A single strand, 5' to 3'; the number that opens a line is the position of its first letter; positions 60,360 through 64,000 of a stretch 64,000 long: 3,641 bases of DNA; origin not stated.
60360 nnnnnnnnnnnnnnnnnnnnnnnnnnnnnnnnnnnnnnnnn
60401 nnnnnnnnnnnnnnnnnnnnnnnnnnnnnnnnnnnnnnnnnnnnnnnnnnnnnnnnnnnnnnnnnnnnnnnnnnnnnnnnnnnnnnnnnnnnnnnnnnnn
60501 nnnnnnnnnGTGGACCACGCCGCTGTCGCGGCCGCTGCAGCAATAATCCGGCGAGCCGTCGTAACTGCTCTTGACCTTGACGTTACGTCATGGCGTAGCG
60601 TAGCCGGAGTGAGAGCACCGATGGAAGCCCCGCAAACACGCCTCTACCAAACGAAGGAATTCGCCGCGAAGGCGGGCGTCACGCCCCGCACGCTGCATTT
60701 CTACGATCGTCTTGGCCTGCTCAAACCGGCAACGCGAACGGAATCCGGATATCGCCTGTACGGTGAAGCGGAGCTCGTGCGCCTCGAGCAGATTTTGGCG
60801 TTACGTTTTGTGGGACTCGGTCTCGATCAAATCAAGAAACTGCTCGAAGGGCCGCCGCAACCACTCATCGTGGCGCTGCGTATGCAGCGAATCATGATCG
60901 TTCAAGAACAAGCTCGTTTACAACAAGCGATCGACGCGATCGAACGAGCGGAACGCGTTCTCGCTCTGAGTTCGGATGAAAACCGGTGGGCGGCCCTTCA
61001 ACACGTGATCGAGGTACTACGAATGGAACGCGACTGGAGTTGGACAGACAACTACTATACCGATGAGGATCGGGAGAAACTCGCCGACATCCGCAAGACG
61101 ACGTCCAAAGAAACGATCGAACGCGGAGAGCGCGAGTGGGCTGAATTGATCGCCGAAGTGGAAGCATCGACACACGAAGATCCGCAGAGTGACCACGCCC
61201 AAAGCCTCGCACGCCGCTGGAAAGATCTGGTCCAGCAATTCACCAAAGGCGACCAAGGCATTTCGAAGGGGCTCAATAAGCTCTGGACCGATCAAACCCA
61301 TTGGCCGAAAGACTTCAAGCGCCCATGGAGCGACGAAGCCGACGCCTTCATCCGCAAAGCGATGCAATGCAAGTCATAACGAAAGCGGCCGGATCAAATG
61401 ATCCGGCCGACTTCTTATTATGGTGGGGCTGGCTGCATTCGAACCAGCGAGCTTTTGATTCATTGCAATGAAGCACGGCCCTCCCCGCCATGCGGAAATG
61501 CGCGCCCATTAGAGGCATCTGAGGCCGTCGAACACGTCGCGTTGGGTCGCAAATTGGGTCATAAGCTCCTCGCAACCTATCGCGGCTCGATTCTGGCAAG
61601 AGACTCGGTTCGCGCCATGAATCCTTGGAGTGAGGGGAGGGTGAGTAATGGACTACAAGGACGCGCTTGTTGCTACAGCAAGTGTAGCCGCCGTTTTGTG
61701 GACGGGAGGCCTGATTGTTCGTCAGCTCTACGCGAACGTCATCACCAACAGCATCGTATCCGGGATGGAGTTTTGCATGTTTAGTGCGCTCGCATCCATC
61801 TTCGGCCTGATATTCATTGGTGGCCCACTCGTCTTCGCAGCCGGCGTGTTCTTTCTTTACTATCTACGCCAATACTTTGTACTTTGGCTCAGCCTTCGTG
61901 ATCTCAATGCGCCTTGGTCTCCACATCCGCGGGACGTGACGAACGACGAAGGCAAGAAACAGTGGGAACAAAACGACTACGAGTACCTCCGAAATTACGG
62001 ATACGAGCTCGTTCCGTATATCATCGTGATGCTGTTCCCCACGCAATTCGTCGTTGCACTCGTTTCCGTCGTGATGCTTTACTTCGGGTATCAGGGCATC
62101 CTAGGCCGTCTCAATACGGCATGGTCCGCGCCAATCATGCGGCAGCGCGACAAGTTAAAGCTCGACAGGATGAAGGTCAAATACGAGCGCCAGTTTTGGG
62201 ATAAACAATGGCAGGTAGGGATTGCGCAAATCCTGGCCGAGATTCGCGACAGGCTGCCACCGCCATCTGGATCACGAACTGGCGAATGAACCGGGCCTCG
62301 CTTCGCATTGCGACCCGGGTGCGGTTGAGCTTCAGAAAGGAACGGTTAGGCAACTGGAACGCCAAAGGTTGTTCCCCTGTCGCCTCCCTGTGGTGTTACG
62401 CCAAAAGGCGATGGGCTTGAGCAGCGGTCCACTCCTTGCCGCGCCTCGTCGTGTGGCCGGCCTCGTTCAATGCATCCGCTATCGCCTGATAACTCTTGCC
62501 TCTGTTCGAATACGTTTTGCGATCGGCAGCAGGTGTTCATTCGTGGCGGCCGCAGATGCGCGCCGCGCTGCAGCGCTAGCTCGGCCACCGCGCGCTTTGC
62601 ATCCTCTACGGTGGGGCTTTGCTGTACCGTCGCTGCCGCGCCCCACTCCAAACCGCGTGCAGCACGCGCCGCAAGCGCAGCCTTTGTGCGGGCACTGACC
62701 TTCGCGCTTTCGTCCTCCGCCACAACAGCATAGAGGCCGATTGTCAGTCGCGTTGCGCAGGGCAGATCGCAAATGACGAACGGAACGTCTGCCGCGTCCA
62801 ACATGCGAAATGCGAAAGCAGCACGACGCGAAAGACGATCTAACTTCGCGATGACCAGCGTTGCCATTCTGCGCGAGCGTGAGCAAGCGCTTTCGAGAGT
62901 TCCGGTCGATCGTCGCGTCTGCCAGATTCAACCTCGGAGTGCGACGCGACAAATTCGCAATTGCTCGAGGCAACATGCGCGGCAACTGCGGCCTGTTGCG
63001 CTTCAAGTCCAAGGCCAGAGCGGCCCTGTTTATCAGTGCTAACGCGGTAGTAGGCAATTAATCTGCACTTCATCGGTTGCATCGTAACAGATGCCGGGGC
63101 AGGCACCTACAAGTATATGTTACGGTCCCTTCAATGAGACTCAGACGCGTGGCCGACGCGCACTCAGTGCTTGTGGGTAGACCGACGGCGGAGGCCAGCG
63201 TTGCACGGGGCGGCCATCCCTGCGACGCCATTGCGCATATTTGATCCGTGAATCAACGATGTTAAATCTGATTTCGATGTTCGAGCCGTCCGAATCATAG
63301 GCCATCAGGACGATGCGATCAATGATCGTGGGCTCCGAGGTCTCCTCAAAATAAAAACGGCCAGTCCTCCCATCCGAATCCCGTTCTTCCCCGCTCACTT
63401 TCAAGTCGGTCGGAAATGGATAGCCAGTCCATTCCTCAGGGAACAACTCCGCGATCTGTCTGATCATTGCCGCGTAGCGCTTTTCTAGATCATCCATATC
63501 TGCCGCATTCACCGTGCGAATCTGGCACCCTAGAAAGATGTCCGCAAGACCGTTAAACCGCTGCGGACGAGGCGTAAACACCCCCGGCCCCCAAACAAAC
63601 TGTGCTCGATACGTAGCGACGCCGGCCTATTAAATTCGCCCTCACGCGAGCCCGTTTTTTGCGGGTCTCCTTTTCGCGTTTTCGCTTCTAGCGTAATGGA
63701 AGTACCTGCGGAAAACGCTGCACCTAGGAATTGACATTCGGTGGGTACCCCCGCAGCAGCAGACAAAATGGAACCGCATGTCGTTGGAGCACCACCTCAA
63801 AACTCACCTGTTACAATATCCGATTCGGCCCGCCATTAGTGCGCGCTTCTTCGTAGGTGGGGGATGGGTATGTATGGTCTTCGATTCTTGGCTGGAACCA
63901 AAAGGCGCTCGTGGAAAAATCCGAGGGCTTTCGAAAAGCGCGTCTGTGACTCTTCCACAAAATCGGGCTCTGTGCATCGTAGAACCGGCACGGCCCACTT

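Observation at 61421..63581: Lower-GC remnant of an integrated element: tRNA-like 3' fragment, membrane protein gene and a serine recombinase decayed across three frames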

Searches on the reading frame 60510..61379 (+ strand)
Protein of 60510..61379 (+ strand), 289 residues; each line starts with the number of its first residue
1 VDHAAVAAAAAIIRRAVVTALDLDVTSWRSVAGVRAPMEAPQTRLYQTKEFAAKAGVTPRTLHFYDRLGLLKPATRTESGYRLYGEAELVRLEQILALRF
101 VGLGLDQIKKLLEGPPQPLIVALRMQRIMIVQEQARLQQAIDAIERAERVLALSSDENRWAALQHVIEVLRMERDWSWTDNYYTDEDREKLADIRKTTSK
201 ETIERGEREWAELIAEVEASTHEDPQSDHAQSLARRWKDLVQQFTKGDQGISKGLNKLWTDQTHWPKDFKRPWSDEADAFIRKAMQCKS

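Call 6: search_protein_families(library=pfam, proteins=[window:60510-61379:+], max_evalue=1)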
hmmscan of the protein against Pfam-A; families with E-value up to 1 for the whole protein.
window:60510-61379:+ (289 aa): 5 families
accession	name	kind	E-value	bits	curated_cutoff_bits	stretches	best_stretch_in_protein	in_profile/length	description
PF13411.12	MerR_1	-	3e-19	69.3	21.6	1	46-113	1-67/69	MerR HTH family regulatory protein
PF00376.29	MerR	-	7e-16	58.2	28.2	1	48-84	2-38/38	MerR family regulatory protein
PF07739.18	TipAS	-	5.8e-11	43.4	23.8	1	185-286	11-115/117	TipAS antibiotic-recognition domain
PF09278.17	MerR-DNA-bind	-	0.0082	17.2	25.4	1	89-145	1-63/65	MerR, DNA binding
PF14164.11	YqzH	-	0.12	12.8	30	1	199-228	20-49/64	YqzH-like protein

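Call 10: find_encoding_contigs(protein=window:60510-61379:+, flank=10000, max_places=10)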
Protein window:60510-61379:+ (289 aa): no gene with exactly this product is on record in the collection.

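Call 12: find_related_loci(query=window:60621-61376:+, collection=genome_contigs, flank=10000)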
Query window:60621-61376:+ (252 aa) in genome_contigs; peptide patterns used: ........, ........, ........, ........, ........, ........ (x = any residue, [..] = any of these).
181 stretches matched a pattern; 2 encode a relative of the query (tblastn E <= 1e-3); 2 distinct loci.
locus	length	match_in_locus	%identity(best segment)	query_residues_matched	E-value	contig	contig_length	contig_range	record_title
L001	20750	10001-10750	78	1-250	2e-131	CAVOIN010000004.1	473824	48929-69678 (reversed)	MAG: Candidatus Eremiobacteria bacterium isolate MFD10113.bin.2.131 genome assembly, contig: contig_42287, whole genome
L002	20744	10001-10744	63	1-247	6e-100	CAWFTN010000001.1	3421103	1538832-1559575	MAG: Candidatus Eremiobacteraeota bacterium isolate MFD09603.bin.1.124 genome assembly, contig: contig_2604, whole genom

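Call 25: find_encoding_contigs(protein=window:60621-61379:+, flank=10000, max_places=5)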
Protein window:60621-61379:+ (252 aa): no gene with exactly this product is on record in the collection.

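Call 37: find_related_loci(query=window:60621-61376:+, collection=metagenome_contigs, flank=10000)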
Query window:60621-61376:+ (252 aa) in metagenome_contigs; peptide patterns used: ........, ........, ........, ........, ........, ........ (x = any residue, [..] = any of these).
388 stretches matched a pattern; 4 encode a relative of the query (tblastn E <= 1e-3); 4 distinct loci.
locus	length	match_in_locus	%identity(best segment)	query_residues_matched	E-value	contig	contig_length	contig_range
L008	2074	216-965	63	1-250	2e-116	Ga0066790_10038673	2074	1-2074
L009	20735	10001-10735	62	8-250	2e-101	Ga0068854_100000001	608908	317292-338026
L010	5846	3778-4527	57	1-252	1e-92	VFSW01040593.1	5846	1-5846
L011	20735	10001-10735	62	8-250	2e-101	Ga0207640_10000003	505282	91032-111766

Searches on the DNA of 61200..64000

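Call 5: search_rna_families(source=window, start=61200, end=64000, threshold=evalue, max_evalue=10, show_alignments=4)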
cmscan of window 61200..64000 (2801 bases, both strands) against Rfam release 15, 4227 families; matches with E-value up to 10: 0.
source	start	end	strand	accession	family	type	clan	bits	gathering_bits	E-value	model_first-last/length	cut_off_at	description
